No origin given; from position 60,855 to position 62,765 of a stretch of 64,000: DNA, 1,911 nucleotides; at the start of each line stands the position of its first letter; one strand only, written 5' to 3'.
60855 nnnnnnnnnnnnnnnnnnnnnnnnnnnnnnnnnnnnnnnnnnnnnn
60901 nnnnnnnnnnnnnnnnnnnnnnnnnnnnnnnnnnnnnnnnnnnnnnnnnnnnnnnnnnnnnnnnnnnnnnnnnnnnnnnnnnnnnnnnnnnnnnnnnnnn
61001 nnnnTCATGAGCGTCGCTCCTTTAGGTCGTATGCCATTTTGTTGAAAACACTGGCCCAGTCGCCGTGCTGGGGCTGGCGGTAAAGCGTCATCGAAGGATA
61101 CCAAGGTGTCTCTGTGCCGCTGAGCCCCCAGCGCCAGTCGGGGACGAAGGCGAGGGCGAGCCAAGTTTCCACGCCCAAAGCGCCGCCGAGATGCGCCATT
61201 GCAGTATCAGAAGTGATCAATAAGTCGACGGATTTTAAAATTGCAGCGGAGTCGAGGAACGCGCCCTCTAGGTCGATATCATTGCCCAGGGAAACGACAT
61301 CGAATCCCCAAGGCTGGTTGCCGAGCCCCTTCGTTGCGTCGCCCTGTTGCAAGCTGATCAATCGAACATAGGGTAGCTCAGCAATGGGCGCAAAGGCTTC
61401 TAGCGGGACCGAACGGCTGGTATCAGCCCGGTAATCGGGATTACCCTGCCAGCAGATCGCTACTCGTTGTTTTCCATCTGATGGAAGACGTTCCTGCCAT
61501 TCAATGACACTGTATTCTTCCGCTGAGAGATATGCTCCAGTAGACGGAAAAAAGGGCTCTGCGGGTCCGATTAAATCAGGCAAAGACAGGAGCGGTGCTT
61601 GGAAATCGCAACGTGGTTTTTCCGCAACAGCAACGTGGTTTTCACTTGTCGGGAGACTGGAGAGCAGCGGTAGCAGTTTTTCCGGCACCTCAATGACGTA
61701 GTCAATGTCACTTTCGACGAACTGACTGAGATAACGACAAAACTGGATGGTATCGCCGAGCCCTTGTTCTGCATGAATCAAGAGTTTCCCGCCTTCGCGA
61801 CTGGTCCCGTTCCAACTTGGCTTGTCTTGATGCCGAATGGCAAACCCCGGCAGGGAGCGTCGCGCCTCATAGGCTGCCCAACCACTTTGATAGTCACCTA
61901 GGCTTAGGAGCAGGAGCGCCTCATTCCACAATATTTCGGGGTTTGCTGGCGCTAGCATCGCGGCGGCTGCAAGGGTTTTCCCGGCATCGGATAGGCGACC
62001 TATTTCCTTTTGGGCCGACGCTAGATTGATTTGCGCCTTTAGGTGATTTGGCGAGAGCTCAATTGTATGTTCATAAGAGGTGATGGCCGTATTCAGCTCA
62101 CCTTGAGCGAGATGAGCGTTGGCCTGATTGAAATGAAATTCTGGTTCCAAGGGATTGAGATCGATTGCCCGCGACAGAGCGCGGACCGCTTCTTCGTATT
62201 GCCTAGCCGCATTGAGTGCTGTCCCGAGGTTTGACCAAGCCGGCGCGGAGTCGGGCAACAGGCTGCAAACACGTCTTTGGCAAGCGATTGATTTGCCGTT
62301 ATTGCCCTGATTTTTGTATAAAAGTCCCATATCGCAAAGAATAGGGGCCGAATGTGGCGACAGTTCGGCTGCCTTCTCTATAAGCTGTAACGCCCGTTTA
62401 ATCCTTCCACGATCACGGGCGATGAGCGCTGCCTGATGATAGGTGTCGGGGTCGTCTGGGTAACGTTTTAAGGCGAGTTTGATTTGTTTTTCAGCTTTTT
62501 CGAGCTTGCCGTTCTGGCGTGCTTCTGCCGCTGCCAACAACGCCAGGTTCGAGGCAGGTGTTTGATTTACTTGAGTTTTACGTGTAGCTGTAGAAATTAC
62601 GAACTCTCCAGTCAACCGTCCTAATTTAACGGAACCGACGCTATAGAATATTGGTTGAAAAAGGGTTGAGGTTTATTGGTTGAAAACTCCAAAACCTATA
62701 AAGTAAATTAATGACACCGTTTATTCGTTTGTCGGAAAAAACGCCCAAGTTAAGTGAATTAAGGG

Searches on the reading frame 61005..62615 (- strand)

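Call 60: search_protein_families(library=pfam, proteins=[window:61005-62615:-], max_evalue=0.00001)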
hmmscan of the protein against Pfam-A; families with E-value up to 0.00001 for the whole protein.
window:61005-62615:- (536 aa): 15 families
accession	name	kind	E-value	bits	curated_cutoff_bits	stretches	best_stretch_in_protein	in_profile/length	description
PF07719.23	TPR_2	-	9.9e-24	81.9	27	0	158-191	1-34/34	Tetratricopeptide repeat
PF13431.12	TPR_17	-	2e-22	77.9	24.4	0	148-178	3-33/34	Tetratricopeptide repeat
PF13181.12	TPR_8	-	2.8e-22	77.4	25.7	0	90-119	1-30/34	Tetratricopeptide repeat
PF13414.12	TPR_11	-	1.2e-21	76.6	26.8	1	139-172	9-42/42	TPR repeat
PF00515.34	TPR_1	-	1.6e-21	75.6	27.8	1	124-155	1-32/34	Tetratricopeptide repeat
PF13428.12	TPR_14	-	3.6e-19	67.8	23.5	0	126-166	3-43/44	Tetratricopeptide repeat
PF14559.12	TPR_19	-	1.1e-16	61.4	25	1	169-228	2-61/68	Tetratricopeptide repeat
PF13432.12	TPR_16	-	1e-15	58.3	32.7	1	130-189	3-62/65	Tetratricopeptide repeat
PF13371.12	TPR_9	-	7.4e-12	45.6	35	0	99-155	4-60/73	Tetratricopeptide repeat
PF23914.1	TPR_CcmH_CycH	-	5.6e-11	43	42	0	121-171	47-97/158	Cytochrome c-type biogenesis protein H TPR domain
PF13424.12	TPR_12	-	1.9e-10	41.2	30.1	0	26-85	8-74/77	Tetratricopeptide repeat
PF24575.1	TPR_Slam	-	6.8e-07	30.1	35.2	0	161-204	50-93/104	Surface lipoprotein assembly modifier, N-terminal TPR repeats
PF13176.12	TPR_7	-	9.8e-07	28.8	27.9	0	126-158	1-35/36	Tetratricopeptide repeat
PF12895.13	ANAPC3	-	1.9e-06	28.5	27.2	0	138-215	3-79/82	Anaphase-promoting complex, cyclosome, subunit 3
PF12569.14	NatA_aux_su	-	5e-06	26.2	33.3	0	24-85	194-255/515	N-terminal acetyltransferase A, auxiliary subunit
